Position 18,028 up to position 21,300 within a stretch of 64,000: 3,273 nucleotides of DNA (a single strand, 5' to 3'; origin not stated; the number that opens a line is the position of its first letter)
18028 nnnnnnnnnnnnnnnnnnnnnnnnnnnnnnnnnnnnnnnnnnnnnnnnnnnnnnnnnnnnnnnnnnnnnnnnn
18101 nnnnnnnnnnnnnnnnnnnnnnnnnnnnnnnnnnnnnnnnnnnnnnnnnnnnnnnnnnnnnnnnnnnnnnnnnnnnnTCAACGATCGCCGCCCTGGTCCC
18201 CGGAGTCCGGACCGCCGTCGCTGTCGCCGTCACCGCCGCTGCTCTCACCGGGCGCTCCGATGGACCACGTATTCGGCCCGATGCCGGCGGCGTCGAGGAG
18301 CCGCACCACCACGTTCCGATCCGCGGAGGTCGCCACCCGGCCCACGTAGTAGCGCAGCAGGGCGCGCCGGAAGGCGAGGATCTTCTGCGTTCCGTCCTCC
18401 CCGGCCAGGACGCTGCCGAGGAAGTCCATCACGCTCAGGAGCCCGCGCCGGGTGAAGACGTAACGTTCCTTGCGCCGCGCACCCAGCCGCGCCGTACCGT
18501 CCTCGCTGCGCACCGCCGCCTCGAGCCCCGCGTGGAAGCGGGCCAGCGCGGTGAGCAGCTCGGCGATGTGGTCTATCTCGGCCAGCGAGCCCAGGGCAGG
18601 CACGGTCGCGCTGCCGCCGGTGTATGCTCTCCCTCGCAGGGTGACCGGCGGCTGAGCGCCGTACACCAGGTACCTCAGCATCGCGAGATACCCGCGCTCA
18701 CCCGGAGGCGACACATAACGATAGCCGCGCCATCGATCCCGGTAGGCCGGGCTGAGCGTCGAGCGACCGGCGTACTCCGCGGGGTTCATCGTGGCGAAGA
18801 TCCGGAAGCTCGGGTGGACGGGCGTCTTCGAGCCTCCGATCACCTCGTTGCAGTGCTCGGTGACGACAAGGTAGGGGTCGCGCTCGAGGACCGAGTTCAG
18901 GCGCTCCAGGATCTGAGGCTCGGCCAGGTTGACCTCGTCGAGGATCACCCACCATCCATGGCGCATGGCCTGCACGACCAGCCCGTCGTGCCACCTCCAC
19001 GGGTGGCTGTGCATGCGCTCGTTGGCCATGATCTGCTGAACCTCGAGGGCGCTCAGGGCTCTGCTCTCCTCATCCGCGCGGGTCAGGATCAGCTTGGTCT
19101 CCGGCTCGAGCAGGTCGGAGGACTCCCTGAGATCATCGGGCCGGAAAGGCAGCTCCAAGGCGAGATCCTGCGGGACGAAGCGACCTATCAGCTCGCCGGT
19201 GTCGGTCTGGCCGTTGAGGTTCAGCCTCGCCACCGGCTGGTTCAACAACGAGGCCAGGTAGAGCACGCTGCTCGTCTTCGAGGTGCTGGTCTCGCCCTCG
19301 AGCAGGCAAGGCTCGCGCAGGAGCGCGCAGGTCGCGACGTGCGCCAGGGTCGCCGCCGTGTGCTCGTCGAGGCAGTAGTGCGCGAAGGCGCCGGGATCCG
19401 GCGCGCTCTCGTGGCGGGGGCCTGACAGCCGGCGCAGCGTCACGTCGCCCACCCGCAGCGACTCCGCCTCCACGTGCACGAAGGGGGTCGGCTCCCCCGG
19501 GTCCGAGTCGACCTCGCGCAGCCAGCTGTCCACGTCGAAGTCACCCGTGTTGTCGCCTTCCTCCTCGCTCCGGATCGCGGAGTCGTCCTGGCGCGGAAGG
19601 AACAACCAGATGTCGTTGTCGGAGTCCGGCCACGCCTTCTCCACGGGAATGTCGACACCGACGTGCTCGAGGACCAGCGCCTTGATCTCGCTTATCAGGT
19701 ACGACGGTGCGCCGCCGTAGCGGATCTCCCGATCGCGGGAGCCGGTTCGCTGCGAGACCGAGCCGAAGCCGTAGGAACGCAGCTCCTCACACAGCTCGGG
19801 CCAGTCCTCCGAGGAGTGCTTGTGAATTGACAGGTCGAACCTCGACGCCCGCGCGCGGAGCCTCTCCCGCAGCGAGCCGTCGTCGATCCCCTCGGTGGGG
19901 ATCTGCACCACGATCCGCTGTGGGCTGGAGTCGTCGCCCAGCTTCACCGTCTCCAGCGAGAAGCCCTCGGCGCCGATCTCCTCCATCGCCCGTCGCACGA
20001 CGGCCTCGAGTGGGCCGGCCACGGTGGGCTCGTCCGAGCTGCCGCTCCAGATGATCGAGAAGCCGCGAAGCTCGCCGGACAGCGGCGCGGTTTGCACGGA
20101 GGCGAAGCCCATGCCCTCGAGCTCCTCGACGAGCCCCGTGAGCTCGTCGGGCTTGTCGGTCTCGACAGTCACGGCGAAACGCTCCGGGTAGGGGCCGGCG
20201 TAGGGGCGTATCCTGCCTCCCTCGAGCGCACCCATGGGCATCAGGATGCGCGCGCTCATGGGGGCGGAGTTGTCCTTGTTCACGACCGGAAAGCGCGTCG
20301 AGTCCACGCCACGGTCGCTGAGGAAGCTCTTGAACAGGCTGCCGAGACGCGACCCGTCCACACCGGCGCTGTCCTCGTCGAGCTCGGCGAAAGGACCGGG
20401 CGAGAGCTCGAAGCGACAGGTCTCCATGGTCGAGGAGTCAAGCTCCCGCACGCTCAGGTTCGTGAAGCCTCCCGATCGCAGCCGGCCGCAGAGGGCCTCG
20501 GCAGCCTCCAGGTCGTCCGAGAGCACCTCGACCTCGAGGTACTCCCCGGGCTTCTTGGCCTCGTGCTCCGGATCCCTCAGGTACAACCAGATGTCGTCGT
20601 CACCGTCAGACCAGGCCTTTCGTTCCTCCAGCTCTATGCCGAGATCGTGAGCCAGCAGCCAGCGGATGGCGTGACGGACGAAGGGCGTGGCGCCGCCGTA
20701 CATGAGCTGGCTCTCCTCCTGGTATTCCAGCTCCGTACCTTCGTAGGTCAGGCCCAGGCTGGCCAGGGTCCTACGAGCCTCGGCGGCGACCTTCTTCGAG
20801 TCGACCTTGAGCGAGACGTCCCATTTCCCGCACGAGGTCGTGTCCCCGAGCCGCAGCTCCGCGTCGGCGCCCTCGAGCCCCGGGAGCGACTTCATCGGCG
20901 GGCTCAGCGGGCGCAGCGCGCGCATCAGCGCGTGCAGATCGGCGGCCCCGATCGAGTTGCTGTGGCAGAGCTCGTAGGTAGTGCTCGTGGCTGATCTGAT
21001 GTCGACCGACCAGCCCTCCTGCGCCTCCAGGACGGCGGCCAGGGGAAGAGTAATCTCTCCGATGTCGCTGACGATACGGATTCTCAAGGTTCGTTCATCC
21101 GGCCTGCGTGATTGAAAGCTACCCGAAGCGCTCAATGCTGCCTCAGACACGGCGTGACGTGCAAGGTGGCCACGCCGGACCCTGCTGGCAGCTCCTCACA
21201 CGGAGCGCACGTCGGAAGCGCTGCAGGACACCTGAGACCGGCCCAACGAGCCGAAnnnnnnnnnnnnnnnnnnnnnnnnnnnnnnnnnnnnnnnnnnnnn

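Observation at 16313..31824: Six-gene MoxR/vWA operon with two AAA+/vWA pairs, a HEAT protein and a giant kinase-containing protein, resembling a vWA-MoxR ternary conflict system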

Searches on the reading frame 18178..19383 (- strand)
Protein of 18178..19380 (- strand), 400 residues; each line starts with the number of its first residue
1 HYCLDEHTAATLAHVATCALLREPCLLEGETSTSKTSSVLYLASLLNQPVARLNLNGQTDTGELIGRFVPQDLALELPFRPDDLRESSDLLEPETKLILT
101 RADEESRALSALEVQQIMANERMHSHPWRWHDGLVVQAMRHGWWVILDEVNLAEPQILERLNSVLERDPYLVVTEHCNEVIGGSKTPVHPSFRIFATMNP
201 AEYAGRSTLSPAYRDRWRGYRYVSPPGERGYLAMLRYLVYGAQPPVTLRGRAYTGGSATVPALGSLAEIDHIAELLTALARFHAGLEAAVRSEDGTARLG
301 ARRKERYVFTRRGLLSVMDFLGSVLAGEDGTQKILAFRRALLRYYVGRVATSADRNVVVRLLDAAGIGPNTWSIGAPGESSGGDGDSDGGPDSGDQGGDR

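Call 65: search_solved_structures(query=window:18178-19380:-, max_evalue=0.001, show_alignments=1)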
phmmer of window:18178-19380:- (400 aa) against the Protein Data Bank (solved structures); distinct sequences matched with E-value up to 0.001: 10.
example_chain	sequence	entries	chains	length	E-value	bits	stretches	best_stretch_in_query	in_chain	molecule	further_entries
6or5_A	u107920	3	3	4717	5.9e-107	361.1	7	15-218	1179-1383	Midasin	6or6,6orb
6i27_A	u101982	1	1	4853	1.2e-104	353.4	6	15-218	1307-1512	Midasin,Midasin,Midasin,Midasin,Midasin,Midasin,Midasin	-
6i26_A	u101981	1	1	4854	1.2e-104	353.4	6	15-218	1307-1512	Midasin,Midasin,Midasin,Midasin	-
6hyp_A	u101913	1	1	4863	1.2e-104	353.4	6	15-218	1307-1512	Midasin,Midasin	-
5jcs_s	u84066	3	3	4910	1.4e-104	353.3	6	15-218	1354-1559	Midasin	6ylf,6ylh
3vkg_A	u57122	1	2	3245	3.8e-05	25.9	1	139-235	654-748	Dynein heavy chain, cytoplasmic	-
27pt_A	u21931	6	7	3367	4.1e-05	25.8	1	139-235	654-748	Dynein heavy chain, cytoplasmic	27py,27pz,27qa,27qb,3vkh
9ujv_A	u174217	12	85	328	5.4e-05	25.4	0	129-217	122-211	Cobaltochelatase subunit CobS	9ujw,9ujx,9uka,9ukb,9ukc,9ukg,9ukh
9udk_A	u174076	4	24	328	0.00014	24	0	129-217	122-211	Cobaltochelatase subunit CobS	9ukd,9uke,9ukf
9qh4_A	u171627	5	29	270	0.00047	22.3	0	22-69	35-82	Protein NorQ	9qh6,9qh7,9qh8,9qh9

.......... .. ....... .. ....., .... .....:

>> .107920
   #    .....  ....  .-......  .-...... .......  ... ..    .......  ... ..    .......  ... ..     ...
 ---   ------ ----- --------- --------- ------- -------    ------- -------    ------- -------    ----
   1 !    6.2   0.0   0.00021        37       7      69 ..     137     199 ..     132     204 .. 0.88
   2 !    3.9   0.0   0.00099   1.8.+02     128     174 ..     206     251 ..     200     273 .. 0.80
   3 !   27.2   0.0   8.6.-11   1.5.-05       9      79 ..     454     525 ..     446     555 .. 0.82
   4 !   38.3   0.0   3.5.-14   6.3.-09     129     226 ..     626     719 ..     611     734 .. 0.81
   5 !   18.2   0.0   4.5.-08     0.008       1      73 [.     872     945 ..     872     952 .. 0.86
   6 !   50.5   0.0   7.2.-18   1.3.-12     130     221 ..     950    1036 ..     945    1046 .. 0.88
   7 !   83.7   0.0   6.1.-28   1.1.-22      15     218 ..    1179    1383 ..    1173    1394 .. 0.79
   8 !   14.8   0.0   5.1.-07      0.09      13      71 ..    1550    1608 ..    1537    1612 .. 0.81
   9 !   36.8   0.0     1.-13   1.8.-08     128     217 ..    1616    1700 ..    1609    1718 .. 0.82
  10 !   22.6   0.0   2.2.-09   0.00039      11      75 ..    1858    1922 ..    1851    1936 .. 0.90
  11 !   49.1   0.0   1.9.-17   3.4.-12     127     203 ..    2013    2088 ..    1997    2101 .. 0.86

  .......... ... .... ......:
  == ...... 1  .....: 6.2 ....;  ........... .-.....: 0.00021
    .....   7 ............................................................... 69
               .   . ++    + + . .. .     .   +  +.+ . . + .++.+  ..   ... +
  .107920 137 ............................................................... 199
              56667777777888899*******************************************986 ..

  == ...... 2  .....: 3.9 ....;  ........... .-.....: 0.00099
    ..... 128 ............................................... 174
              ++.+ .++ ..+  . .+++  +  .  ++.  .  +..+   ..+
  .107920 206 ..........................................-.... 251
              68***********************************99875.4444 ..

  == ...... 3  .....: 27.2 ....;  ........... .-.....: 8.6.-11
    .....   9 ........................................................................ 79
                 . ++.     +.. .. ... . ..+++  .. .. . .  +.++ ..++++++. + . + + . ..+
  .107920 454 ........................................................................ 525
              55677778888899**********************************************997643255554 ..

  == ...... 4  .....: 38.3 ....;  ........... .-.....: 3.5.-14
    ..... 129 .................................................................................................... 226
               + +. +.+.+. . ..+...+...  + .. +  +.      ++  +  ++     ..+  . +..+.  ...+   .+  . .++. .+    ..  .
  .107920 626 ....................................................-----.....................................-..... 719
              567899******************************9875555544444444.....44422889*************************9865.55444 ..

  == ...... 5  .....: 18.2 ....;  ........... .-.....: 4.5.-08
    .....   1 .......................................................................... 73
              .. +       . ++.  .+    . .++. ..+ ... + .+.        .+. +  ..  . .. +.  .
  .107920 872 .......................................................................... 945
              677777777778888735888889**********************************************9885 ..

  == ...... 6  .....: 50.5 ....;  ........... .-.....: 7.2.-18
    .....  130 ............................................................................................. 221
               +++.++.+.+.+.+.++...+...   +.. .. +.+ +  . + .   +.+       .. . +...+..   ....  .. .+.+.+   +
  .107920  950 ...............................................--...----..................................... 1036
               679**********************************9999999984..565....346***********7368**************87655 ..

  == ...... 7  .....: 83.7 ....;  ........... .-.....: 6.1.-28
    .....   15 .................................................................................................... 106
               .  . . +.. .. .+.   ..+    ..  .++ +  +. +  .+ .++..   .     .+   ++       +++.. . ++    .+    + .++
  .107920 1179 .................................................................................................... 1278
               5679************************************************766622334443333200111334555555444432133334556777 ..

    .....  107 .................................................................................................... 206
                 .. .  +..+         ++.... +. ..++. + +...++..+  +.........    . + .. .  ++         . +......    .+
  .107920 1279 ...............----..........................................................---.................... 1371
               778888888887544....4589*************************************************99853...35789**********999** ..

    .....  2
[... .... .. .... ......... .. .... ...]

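Call 90: find_related_loci(query=A5, collection=metagenome_contigs, flank=10000)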
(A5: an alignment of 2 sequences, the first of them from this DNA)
Query A5 (376 aa) in metagenome_contigs; peptide patterns used: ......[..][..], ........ (x = any residue, [..] = any of these).
249 stretches matched a pattern; 35 encode a relative of the query (tblastn E <= 1e-3); 35 distinct loci.
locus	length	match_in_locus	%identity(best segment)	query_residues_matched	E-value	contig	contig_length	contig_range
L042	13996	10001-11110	66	1-375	8e-158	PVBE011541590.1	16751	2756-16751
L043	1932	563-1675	63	1-371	3e-158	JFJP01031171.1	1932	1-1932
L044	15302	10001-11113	61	2-373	7e-143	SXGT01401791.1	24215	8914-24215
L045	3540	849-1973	61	2-376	4e-147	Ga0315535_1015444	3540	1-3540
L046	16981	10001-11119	64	1-376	5e-142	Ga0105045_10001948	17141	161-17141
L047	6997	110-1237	54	2-375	5e-138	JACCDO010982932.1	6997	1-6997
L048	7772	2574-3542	60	2-374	2e-133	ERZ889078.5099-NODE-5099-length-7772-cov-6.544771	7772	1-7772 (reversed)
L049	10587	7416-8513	60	2-370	2e-131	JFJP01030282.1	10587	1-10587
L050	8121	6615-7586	56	2-376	4e-131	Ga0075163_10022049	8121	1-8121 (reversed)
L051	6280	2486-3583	60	2-370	1e-129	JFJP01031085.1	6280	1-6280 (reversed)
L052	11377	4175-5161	57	2-375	5e-127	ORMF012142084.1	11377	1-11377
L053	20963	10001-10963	53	1-369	9e-115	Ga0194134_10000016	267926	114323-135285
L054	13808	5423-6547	47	2-374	8e-111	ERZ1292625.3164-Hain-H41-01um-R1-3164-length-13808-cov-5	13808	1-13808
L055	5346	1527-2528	50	2-375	1e-109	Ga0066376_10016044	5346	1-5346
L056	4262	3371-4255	55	2-324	8e-107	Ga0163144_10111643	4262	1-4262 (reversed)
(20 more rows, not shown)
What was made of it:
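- Tried and rejected: A pattern scan of metagenomes with the ATPase half then found 35 loci (call 90), so the apparent rarity was an artefact of the index.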

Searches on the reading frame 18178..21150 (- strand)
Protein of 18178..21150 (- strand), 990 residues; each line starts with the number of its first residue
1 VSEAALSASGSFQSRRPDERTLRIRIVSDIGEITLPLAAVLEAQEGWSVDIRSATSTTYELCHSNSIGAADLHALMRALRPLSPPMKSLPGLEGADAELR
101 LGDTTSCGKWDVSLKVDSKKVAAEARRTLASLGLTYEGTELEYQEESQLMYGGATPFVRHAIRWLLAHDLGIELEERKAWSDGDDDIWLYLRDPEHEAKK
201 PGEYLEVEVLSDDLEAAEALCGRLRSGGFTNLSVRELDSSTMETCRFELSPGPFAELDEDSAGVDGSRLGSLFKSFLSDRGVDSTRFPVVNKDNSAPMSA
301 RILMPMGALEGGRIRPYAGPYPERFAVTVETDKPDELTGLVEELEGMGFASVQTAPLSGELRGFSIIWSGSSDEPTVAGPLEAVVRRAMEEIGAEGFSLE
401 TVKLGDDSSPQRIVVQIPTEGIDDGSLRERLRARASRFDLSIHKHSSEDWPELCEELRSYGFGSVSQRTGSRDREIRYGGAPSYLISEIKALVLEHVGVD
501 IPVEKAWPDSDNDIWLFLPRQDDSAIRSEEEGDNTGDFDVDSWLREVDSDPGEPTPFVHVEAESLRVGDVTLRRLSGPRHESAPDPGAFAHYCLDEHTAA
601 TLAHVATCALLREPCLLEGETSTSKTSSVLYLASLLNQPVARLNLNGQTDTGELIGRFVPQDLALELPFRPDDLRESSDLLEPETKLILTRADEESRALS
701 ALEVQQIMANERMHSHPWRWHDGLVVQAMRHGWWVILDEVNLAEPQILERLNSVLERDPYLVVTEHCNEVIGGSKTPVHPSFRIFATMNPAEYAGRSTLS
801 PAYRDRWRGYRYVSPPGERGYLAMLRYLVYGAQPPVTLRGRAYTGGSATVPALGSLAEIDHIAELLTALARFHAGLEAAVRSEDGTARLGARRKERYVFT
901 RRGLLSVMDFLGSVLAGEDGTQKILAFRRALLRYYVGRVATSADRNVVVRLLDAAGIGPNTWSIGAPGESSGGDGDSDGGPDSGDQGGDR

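Call 4: search_protein_families(library=pfam, proteins=[window:18178-21150:-], max_evalue=0.01)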
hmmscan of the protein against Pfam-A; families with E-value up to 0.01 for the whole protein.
window:18178-21150:- (990 aa): 3 families
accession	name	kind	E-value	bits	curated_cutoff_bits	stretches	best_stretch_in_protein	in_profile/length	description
PF07728.20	AAA_5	-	3.2e-17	63.3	22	1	715-806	50-138/139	AAA domain (dynein-related subfamily)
PF12774.13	AAA_6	-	0.0014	18.2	25.2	0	730-800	83-152/327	Hydrolytic ATP binding site of dynein motor region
PF07726.17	AAA_3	-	0.0025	18.1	27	0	735-807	66-129/131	ATPase family associated with various cellular activities (AAA)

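Call 5: search_protein_families(library=padloc, proteins=[window:18178-21150:-], max_evalue=0.01)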
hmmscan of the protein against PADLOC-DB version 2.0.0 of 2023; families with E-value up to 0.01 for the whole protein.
window:18178-21150:- (990 aa): 0 families

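Call 24: find_homologous_proteins(query=window:18178-21150:-)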
Query window:18178-21150:- (990 aa): 2 proteins with E <= 0.001 among 8000 candidates.
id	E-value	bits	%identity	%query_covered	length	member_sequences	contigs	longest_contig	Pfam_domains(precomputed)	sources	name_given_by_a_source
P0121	0.0e+0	1505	98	69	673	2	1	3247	PF07728.21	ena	-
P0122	4.2e-240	818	45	95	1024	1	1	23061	PF07728.21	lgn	-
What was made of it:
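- Tried and rejected: It returned 2 hits (call 24) and suggested an orphan.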

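Call 25: find_encoding_contigs(protein=P0122, flank=10000, max_places=3)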
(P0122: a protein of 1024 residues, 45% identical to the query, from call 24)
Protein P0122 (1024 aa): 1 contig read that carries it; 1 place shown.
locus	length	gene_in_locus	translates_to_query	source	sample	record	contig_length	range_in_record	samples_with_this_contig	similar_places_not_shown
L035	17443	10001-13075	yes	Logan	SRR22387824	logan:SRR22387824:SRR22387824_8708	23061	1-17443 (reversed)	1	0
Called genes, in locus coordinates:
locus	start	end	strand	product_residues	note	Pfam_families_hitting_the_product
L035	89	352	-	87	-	-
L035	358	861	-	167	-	-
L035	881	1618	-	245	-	-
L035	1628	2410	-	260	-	-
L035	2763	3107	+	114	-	-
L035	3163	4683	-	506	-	PF00512:HisKA (faint), PF00072:Response_reg, PF00990:GGDEF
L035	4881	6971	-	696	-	-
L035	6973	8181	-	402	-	PF00108:Thiolase_N, PF02803:Thiolase_C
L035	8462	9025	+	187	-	PF02627:CMD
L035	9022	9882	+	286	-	PF04055:Radical_SAM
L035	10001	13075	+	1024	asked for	PF07728:AAA_5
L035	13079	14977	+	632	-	PF11775:CobT_C (faint)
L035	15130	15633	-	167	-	-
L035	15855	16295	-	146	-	-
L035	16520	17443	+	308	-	?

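Call 35: search_protein_families(library=ncbifam, proteins=[window:18178-21150:-], max_evalue=0.01)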
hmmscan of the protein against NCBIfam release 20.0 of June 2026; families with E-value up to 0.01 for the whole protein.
window:18178-21150:- (990 aa): 2 families
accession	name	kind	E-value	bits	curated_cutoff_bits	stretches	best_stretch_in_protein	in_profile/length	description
TIGR02640.1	gas_vesic_GvpN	equivalog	4.9e-10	39.4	266.8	1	719-806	93-176/262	gas vesicle protein GvpN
TIGR01650.1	PD_CobS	equivalog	0.002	17.4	558.55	0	590-657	45-109/327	cobaltochelatase subunit CobS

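Call 63: search_solved_structures(query=window:18178-21150:-, max_evalue=0.01)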
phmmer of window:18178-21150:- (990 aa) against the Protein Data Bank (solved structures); distinct sequences matched with E-value up to 0.01: 10.
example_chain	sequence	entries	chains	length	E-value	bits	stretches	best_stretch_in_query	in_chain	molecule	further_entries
6or5_A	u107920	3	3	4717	1.4e-99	337.5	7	605-808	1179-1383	Midasin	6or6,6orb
6i27_A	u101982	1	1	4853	2.4e-98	333.4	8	605-808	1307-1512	Midasin,Midasin,Midasin,Midasin,Midasin,Midasin,Midasin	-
6i26_A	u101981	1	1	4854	2.4e-98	333.4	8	605-808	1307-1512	Midasin,Midasin,Midasin,Midasin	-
6hyp_A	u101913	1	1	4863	2.5e-98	333.4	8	605-808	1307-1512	Midasin,Midasin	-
5jcs_s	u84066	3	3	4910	2.7e-98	333.2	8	605-808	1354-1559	Midasin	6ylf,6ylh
3vkg_A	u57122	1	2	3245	0.00052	21.2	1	729-825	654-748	Dynein heavy chain, cytoplasmic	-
27pt_A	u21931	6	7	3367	0.00054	21.1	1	729-825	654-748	Dynein heavy chain, cytoplasmic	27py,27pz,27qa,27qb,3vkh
9ujv_A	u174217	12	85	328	0.00059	21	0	719-807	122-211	Cobaltochelatase subunit CobS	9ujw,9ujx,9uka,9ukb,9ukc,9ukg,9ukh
9udk_A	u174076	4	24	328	0.0015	19.6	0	719-807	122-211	Cobaltochelatase subunit CobS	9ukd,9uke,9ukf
9qh4_A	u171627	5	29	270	0.0084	17.2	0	611-659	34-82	Protein NorQ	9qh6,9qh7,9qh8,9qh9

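Call 85: search_protein_families(library=phrogs, proteins=[window:18178-21150:-], max_evalue=0.001)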
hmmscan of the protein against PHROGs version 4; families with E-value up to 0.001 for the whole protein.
window:18178-21150:- (990 aa): 2 families
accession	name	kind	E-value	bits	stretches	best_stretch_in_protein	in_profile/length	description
phrog_249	-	moron, auxiliary metabolic gene and host takeover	4.9e-22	79.8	2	719-807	181-269/380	porphyrin biosynthesis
phrog_16448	-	other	4e-12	46.2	1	715-807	499-585/680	ATPase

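Call 87: find_related_loci(query=A4, collection=metagenome_contigs, flank=10000)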
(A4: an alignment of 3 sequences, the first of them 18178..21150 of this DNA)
Query A4 (990 aa) in metagenome_contigs; peptide patterns used: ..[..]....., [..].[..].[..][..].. (x = any residue, [..] = any of these).
149 stretches matched a pattern, but none encodes a relative of the query by tblastn (E <= 1e-3).
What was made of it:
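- Tried and rejected: Patterns taken from the N-terminal region found nothing (call 87).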
